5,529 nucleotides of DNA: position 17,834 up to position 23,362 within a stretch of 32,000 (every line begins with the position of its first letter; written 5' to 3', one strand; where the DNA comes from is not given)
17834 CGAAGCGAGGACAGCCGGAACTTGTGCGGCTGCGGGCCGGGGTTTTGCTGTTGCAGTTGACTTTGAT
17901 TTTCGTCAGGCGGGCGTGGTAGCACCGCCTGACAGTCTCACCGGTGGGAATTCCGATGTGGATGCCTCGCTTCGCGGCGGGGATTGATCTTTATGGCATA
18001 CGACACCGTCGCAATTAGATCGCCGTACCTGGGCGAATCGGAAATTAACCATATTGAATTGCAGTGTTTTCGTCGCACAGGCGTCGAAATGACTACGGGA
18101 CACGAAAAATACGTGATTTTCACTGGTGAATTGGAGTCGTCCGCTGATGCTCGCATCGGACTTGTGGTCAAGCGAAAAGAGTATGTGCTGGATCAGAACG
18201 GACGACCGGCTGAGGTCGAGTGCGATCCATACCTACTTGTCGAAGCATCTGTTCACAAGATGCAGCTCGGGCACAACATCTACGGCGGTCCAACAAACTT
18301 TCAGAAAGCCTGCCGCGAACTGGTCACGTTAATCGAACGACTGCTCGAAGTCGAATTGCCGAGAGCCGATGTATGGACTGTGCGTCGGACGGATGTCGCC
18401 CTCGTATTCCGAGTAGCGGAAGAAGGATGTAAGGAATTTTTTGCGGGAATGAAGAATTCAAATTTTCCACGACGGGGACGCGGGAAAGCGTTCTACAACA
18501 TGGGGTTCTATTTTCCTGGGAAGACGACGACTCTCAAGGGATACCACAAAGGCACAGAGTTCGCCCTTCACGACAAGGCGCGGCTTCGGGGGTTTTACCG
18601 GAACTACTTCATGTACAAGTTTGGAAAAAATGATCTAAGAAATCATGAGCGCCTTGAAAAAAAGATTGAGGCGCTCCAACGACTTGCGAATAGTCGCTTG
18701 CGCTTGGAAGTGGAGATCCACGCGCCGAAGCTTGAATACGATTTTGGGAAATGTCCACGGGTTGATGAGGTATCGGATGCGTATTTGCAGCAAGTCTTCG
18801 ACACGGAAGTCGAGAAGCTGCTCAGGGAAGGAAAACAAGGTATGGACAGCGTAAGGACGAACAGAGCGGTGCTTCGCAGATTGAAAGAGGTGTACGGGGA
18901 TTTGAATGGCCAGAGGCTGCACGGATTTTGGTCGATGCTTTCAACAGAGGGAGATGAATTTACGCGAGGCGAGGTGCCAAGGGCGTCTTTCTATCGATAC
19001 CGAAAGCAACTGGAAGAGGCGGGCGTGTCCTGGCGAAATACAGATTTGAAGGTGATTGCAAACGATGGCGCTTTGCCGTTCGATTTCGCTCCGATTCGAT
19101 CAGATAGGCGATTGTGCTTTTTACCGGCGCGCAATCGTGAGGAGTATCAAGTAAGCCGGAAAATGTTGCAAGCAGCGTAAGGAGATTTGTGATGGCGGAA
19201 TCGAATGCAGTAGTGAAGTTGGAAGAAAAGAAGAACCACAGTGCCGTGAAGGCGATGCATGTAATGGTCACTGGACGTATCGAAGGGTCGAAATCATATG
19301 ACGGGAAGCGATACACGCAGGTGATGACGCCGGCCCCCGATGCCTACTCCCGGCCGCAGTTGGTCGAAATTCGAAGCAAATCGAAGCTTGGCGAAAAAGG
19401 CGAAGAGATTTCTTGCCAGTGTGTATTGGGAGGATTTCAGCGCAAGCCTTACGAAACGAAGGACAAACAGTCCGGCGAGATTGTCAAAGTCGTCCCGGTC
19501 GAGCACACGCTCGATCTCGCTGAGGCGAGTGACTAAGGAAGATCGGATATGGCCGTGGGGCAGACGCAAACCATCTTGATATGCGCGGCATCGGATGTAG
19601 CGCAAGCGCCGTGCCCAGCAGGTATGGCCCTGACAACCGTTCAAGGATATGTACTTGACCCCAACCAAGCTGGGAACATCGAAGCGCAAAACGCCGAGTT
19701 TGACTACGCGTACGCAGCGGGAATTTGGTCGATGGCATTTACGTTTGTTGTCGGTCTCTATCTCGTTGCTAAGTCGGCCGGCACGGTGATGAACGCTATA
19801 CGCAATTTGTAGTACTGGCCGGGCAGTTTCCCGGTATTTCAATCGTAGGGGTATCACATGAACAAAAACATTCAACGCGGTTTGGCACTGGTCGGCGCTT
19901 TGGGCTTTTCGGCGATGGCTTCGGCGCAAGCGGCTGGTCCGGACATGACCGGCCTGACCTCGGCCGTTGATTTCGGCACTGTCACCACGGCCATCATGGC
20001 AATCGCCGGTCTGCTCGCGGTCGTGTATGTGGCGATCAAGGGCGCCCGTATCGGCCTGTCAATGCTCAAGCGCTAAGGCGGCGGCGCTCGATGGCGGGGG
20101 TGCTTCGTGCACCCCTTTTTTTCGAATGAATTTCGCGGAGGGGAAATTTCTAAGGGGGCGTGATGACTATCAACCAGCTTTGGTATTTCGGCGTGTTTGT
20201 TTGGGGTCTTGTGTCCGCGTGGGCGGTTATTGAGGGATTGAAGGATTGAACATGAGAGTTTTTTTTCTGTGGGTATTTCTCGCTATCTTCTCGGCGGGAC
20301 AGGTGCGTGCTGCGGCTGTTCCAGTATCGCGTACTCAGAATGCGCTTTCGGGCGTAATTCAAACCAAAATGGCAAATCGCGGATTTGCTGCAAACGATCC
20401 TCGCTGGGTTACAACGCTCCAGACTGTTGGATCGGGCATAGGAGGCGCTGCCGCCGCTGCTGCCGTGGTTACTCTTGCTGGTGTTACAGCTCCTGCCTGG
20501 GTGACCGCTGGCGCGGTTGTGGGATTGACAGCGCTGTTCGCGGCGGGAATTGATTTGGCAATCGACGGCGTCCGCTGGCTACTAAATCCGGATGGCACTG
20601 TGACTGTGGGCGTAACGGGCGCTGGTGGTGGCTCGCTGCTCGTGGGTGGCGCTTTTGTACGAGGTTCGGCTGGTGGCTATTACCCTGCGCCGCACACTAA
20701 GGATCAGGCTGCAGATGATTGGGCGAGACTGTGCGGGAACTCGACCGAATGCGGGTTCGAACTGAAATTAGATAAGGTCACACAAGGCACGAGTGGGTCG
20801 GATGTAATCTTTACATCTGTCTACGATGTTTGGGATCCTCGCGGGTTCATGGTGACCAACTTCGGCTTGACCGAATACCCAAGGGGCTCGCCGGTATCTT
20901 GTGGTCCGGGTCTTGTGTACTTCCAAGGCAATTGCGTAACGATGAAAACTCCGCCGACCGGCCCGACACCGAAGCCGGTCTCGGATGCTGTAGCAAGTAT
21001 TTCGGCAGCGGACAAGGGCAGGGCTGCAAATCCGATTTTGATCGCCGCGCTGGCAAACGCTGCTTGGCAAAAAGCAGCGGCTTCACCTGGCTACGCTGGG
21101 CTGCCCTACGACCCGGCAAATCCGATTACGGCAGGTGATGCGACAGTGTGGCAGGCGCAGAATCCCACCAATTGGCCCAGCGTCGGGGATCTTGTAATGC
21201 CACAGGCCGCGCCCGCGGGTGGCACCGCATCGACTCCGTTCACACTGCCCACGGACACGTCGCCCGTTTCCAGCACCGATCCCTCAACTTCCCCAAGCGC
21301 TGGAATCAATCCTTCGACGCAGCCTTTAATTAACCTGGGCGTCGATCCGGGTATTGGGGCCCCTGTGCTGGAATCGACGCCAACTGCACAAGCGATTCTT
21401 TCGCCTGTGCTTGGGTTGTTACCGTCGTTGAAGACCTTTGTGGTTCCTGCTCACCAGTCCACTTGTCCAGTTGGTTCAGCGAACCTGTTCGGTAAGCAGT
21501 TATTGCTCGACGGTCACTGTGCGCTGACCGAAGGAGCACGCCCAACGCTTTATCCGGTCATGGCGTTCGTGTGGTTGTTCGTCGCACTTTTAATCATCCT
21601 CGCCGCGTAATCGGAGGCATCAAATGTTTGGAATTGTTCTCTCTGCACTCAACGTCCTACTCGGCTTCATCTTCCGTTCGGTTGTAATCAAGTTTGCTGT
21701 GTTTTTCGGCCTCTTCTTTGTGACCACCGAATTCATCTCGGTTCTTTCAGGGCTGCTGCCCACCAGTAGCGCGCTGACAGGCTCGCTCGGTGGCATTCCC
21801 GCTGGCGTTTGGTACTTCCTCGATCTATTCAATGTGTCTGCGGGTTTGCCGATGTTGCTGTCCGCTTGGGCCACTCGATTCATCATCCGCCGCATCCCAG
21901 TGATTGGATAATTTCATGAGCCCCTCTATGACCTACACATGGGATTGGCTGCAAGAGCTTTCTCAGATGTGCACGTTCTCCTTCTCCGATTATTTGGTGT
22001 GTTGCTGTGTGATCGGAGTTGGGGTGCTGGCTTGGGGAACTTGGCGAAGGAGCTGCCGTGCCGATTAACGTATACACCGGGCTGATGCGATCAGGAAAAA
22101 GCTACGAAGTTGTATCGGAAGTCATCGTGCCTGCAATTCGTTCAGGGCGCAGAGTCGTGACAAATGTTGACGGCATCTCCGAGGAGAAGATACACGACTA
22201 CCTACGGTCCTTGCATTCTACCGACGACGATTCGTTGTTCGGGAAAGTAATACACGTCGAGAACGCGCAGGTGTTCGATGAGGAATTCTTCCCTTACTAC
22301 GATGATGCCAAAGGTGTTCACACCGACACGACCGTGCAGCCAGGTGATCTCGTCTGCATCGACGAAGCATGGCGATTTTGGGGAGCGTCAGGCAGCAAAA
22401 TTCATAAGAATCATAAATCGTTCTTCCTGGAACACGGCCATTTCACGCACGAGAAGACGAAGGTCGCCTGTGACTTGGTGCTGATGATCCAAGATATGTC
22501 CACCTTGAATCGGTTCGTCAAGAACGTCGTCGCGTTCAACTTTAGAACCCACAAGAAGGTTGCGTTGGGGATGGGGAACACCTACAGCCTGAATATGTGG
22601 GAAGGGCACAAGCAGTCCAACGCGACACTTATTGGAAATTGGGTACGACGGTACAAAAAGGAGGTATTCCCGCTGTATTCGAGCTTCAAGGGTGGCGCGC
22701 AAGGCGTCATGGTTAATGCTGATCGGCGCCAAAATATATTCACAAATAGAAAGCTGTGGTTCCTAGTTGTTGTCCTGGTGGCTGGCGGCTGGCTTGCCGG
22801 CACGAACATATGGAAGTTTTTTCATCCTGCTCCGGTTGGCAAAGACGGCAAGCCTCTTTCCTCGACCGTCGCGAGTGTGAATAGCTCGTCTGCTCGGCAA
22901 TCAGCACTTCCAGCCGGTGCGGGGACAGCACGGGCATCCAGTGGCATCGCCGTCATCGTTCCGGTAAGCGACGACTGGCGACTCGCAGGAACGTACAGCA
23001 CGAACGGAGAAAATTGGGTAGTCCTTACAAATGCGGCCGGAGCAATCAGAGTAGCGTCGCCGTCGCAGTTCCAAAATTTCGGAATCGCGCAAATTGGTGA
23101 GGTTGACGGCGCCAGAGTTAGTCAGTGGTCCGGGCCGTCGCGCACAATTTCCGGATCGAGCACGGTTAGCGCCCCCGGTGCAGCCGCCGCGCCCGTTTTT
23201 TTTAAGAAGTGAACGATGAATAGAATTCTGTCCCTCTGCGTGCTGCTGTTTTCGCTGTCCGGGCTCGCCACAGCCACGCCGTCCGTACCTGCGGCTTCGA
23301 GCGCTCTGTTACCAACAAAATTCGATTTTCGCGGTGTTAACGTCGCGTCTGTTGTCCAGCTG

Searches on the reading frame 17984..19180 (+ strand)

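Call 43: search_protein_families(library=pfam, proteins=[window:17984-19180:+], max_evalue=0.01)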
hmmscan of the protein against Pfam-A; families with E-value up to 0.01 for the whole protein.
window:17984-19180:+ (398 aa): 2 families
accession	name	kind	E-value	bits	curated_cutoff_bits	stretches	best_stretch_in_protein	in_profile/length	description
PF05144.20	Phage_CRI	-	2.7e-10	40.8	21.7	1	82-228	64-217/232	Replication-associated protein G2P N-terminal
PF05155.20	G2P_X_C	-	0.00091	20.2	25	1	309-350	12-52/88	Replication-associated protein G2P C-terminal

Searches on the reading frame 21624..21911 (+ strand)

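Call 43: search_protein_families(library=pfam, proteins=[window:21624-21911:+], max_evalue=0.01)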
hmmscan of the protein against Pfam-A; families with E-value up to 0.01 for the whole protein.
window:21624-21911:+ (95 aa): 1 family
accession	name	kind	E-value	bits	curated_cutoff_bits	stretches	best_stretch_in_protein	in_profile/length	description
PF10734.14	DUF2523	-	1e-12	48.8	22.1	1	10-89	2-79/80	Protein of unknown function (DUF2523)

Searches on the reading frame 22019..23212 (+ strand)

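Call 43: search_protein_families(library=pfam, proteins=[window:22019-23212:+], max_evalue=0.01)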
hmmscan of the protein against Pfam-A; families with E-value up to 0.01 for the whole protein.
window:22019-23212:+ (397 aa): 1 family
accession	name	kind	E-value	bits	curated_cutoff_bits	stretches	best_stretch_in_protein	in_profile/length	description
PF05707.18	Zot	-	5.2e-26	91.8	20.3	1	16-223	2-193/197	Zonular occludens toxin (Zot)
